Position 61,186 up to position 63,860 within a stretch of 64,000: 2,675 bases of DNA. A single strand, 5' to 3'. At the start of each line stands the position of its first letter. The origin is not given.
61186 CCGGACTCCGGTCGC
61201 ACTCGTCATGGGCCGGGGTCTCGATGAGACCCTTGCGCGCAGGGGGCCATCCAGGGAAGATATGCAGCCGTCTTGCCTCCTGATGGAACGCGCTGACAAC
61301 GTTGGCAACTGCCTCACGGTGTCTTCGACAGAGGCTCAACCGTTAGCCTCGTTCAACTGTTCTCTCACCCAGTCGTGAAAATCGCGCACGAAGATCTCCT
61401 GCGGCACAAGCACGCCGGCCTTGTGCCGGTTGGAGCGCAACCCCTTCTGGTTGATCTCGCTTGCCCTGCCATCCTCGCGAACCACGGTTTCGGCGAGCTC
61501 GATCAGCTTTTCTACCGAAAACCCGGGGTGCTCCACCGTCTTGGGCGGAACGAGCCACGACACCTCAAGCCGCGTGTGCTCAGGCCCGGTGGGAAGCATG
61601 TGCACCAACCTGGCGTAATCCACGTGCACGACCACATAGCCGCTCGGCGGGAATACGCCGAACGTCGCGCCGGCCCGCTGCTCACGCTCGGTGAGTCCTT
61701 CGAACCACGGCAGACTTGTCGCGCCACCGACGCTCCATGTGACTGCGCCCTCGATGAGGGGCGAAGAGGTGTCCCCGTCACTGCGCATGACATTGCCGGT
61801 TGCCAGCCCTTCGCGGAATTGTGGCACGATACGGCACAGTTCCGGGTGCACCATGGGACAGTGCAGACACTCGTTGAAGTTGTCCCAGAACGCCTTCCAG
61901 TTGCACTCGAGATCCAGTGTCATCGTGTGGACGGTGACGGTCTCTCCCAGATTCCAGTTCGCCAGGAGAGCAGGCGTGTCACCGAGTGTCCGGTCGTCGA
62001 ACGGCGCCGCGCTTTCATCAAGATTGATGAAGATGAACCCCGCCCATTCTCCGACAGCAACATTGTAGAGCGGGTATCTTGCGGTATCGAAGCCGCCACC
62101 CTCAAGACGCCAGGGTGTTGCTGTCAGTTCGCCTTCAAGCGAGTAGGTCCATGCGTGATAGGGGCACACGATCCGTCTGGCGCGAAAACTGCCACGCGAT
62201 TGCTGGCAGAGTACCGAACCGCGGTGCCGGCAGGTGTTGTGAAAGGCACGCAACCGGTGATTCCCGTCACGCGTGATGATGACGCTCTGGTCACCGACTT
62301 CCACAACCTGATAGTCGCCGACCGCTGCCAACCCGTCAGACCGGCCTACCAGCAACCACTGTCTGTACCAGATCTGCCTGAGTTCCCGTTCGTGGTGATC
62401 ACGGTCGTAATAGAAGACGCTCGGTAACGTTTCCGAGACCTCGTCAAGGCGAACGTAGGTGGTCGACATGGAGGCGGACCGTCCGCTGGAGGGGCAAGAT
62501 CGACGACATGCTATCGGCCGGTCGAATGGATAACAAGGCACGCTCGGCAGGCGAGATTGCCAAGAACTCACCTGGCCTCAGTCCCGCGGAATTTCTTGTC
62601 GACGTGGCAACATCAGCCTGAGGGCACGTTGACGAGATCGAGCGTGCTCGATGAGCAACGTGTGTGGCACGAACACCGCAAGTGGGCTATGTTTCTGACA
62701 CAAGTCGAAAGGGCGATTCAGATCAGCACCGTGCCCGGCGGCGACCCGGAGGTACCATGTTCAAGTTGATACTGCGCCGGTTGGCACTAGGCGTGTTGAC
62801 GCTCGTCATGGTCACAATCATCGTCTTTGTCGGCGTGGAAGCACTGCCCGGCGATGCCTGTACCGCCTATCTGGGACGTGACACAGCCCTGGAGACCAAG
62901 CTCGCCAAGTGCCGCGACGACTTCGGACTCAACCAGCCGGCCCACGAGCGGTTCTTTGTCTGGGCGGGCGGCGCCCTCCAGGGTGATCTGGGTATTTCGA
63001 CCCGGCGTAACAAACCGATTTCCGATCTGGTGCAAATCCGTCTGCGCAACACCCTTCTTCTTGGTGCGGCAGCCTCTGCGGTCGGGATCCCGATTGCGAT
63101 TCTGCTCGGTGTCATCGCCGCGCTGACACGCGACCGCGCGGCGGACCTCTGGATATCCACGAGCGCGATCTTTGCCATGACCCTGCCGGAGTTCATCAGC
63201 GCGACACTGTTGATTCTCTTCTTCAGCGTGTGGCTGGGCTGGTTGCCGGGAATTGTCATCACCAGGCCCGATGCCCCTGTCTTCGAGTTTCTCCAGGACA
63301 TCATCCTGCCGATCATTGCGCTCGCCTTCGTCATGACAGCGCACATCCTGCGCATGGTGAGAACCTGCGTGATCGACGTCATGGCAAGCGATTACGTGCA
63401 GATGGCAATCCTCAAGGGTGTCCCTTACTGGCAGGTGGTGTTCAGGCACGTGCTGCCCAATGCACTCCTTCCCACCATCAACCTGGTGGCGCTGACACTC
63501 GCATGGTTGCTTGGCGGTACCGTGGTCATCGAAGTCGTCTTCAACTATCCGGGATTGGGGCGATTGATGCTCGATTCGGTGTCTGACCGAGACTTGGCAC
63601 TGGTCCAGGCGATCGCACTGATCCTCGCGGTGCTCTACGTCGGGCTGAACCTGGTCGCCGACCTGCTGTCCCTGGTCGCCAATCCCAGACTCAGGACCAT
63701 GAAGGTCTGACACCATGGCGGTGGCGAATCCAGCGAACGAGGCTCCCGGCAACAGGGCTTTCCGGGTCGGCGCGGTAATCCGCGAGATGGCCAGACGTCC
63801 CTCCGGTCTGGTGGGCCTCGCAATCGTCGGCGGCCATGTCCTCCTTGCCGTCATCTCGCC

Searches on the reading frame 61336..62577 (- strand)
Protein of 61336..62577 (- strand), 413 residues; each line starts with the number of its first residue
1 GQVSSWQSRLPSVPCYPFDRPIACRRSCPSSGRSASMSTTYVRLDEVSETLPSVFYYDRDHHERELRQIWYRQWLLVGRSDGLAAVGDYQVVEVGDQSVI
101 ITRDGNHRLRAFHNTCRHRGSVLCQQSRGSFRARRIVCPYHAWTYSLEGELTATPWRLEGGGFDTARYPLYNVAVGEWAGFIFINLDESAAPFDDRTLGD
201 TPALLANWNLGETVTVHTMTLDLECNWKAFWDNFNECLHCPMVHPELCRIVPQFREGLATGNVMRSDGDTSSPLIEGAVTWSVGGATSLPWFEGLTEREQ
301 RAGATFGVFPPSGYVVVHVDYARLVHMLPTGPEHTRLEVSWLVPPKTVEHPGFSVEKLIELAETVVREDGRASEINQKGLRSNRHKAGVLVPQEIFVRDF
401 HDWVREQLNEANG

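Call 23: search_protein_families(library=pfam, proteins=[window:61336-62577:-], max_evalue=0.00001)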
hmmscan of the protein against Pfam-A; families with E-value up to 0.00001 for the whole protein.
window:61336-62577:- (413 aa): 2 families
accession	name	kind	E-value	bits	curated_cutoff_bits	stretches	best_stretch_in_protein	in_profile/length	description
PF00848.25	Ring_hydroxyl_A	-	2.5e-37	129.2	24.9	1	214-409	5-207/208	Ring hydroxylating alpha subunit (catalytic domain)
PF00355.32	Rieske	-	7.9e-17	61.4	20.3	1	73-155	1-79/88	Rieske [2Fe-2S] domain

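Call 33: search_protein_families(library=pfam, proteins=[window:61336-62577:-], max_evalue=0.001)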
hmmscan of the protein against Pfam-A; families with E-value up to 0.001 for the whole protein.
window:61336-62577:- (413 aa): 2 families
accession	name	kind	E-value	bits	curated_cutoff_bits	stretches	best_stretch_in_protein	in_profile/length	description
PF00848.25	Ring_hydroxyl_A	-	2.5e-37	129.2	24.9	1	214-409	5-207/208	Ring hydroxylating alpha subunit (catalytic domain)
PF00355.32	Rieske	-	7.9e-17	61.4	20.3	1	73-155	1-79/88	Rieske [2Fe-2S] domain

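Call 47: search_protein_families(library=ncbifam, proteins=[window:61336-62577:-], max_evalue=1e-20)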
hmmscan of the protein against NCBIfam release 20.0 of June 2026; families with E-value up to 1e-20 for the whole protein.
window:61336-62577:- (413 aa): 4 families
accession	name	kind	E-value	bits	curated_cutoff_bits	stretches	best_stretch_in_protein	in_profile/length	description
NF058607.1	GlBtMonoOxGbcA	equivalog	9.7e-59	198.9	670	1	46-254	28-232/420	glycine betaine monooxygenase oxygenase subunit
NF041684.1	ant_diox_AndAc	equivalog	3e-22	78.8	750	1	50-244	22-222/418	anthranilate 1,2-dioxygenase large subunit AndAc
NF042946.1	3PPDioc_HcaE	equivalog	3.4e-22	79.1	830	1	51-251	16-221/450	3-phenylpropionate/cinnamic acid dioxygenase subunit alpha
TIGR03228.1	anthran_1_2_A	equivalog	2.6e-21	75.9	671.9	1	60-251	25-220/438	anthranilate 1,2-dioxygenase large subunit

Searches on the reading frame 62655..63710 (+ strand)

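Call 23: search_protein_families(library=pfam, proteins=[window:62655-63710:+], max_evalue=0.00001)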
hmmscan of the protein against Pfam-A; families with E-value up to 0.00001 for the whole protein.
window:62655-63710:+ (351 aa): 2 families
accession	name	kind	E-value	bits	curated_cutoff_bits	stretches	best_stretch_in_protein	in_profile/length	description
PF00528.27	BPD_transp_1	-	4.4e-36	124.8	26.4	1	148-347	1-183/184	Binding-protein-dependent transport system inner membrane component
PF19300.4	BPD_transp_1_N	-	6e-07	30.1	23.8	1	35-110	1-75/114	Binding-prot-dependent transport system membrane comp, N-term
